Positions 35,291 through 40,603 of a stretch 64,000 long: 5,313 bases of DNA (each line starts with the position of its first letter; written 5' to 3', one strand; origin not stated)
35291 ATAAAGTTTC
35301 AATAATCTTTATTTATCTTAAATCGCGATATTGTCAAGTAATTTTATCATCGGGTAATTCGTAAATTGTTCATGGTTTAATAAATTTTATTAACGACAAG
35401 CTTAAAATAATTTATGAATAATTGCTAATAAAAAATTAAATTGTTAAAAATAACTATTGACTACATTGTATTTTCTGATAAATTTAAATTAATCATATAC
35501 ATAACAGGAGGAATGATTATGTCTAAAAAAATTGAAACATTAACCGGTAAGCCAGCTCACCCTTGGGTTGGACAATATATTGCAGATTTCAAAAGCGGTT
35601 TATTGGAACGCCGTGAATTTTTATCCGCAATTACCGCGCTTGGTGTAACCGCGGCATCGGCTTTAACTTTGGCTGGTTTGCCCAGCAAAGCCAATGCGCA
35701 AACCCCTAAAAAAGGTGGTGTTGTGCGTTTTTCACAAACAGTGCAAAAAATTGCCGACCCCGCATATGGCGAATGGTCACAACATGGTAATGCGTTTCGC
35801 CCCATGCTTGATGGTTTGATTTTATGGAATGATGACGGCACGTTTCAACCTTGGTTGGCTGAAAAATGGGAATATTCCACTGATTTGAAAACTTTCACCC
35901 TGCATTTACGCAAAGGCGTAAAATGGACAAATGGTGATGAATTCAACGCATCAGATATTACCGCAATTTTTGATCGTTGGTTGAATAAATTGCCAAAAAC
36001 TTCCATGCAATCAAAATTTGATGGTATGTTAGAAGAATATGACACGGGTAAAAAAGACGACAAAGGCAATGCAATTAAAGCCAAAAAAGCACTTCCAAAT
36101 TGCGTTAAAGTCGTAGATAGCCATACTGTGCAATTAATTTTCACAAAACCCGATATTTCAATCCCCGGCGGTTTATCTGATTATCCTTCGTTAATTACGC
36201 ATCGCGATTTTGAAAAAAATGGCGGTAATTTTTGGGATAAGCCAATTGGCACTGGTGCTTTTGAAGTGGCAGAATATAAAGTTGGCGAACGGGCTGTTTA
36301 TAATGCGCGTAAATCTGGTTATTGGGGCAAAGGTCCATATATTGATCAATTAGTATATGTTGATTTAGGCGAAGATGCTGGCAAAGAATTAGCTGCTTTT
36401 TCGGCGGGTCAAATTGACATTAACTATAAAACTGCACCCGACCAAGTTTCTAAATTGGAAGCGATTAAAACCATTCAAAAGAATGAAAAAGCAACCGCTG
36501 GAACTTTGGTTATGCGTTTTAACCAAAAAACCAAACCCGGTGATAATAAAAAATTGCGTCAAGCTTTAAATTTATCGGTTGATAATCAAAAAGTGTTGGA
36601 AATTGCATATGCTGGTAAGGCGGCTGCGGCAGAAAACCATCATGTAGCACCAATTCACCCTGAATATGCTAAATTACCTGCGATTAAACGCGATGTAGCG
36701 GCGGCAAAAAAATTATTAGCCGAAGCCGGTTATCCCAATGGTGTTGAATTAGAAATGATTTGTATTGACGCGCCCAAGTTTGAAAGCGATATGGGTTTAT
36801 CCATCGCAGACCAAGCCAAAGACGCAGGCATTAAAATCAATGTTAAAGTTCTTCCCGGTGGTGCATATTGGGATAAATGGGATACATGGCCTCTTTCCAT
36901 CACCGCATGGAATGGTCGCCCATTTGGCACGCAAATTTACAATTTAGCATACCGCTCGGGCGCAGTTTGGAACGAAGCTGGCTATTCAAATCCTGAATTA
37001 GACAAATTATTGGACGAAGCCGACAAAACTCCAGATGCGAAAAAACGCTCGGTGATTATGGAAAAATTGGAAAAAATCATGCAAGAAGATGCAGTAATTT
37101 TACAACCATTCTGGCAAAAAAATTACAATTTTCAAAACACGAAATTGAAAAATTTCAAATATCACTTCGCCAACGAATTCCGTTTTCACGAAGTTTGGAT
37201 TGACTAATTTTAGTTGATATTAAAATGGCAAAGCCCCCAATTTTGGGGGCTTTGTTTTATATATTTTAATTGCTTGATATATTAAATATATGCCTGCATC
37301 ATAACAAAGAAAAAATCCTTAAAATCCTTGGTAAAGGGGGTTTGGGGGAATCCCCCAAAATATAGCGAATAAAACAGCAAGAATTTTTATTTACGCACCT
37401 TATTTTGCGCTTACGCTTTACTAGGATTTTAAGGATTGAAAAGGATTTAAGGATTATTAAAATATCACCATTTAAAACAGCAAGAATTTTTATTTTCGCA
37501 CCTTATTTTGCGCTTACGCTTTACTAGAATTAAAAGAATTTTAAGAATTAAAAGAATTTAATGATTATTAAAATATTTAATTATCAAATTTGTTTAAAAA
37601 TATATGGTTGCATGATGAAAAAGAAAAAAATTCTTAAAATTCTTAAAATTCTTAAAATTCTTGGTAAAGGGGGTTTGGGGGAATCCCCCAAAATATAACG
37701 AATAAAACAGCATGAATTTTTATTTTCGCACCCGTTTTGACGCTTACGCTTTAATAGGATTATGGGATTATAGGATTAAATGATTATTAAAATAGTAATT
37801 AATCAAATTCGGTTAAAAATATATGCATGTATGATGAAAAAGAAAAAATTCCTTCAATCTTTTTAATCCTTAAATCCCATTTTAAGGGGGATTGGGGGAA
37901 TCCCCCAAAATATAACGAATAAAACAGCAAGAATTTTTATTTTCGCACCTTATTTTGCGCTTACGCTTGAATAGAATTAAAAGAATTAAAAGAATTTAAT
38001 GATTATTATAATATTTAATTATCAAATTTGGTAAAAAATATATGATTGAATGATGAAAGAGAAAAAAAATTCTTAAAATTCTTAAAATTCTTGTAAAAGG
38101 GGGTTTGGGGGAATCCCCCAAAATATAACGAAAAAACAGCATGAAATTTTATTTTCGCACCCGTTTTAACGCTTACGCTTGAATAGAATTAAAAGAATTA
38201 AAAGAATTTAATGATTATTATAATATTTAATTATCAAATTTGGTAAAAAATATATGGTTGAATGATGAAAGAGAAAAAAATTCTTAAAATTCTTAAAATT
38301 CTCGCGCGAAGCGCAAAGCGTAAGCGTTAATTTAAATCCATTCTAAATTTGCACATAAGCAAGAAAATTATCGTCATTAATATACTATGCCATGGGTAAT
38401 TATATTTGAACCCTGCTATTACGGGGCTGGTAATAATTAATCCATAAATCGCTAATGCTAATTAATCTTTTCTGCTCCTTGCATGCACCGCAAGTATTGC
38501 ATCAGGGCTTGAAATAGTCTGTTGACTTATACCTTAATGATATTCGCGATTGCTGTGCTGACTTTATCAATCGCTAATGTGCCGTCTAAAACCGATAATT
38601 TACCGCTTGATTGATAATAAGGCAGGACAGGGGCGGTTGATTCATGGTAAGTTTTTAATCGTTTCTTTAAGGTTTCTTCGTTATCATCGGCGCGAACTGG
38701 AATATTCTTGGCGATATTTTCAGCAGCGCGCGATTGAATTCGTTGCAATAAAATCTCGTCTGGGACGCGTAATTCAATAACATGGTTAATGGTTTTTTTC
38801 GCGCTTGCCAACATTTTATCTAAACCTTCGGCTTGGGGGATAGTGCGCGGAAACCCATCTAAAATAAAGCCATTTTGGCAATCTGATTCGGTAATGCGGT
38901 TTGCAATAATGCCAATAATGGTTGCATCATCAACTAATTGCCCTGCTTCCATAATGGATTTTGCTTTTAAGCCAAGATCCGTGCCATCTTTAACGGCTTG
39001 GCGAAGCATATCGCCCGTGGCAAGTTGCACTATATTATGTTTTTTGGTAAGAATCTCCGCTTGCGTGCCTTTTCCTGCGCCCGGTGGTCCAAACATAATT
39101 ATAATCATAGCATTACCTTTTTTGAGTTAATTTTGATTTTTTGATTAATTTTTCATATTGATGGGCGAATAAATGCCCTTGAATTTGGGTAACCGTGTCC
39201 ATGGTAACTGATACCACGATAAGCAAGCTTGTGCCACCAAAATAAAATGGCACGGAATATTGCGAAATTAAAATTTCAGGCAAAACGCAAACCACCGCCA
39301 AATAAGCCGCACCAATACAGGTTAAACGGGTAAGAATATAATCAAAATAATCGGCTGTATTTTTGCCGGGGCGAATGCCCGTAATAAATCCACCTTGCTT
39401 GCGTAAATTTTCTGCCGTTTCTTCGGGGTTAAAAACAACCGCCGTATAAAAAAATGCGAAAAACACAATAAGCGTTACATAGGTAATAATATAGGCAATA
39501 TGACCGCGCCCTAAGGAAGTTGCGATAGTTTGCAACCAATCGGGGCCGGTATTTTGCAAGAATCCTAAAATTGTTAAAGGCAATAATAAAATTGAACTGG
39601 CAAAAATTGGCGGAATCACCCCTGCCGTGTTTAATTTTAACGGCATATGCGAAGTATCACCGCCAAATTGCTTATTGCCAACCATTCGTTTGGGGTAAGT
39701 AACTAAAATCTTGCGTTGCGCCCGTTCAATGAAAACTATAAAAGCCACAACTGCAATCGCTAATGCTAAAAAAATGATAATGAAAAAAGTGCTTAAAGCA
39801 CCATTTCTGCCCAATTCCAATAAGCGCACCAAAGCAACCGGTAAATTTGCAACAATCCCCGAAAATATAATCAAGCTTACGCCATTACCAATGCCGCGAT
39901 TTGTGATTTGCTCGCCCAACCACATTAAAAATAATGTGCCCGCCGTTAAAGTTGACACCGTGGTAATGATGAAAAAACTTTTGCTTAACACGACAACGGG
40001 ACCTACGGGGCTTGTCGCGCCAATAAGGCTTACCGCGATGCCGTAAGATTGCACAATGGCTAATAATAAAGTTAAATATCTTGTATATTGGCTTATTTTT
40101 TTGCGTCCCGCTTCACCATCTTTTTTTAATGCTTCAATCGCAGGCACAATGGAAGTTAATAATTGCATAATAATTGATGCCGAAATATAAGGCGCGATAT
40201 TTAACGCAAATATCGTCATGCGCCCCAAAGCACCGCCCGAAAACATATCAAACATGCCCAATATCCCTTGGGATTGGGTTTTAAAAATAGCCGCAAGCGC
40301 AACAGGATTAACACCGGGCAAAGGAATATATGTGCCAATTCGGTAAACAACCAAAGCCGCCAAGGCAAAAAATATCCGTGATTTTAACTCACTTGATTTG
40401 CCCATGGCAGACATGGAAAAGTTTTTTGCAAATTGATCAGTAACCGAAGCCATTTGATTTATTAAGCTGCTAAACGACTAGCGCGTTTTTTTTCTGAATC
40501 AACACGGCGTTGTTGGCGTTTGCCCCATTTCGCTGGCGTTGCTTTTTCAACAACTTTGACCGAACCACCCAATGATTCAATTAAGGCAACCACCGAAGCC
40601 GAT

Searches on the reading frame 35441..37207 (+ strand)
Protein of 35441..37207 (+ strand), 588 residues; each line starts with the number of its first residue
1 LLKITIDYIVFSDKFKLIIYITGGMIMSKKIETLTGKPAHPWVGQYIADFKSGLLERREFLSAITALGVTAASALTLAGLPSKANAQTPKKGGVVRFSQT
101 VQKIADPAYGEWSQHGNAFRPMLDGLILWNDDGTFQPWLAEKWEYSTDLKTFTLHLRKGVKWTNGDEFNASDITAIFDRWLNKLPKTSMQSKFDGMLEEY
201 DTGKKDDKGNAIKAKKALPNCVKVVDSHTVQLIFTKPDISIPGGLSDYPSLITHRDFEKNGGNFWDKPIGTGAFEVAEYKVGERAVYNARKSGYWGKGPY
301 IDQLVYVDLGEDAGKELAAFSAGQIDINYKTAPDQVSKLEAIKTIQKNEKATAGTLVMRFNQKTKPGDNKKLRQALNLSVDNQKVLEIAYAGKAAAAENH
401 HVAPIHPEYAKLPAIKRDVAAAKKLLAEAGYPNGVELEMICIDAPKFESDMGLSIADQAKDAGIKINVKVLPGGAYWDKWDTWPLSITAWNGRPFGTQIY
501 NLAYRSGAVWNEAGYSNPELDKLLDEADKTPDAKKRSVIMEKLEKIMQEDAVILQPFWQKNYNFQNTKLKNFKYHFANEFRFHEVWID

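Call 57: search_protein_families(library=pfam, proteins=[window:35441-37207:+], max_evalue=0.05)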
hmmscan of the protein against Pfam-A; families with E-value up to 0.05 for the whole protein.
window:35441-37207:+ (588 aa): 1 family
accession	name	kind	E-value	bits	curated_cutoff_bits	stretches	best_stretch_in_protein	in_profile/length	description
PF00496.27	SBP_bac_5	-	1.8e-73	248.2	32.4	1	135-507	2-363/368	Bacterial extracellular solute-binding proteins, family 5 Middle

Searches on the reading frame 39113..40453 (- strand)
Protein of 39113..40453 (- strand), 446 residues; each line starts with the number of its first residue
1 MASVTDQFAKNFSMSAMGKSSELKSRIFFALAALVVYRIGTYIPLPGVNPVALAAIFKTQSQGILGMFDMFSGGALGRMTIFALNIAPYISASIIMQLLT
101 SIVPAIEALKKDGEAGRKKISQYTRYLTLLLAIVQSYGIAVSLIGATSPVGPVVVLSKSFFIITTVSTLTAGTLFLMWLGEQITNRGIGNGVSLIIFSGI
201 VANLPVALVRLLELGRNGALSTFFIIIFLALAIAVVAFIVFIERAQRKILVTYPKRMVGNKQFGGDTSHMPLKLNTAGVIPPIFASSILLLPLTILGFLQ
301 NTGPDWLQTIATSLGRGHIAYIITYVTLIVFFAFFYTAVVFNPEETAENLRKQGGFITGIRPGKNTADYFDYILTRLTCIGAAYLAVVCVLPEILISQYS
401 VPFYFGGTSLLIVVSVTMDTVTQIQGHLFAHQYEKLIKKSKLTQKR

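Call 66: search_protein_families(library=pfam, proteins=[window:39113-40453:-], max_evalue=0.000001)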
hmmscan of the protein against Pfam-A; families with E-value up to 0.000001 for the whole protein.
window:39113-40453:- (446 aa): 1 family
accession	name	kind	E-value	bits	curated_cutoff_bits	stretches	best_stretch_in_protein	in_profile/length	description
PF00344.25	SecY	-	2.8e-113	378.8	32.2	1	80-421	1-306/306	SecY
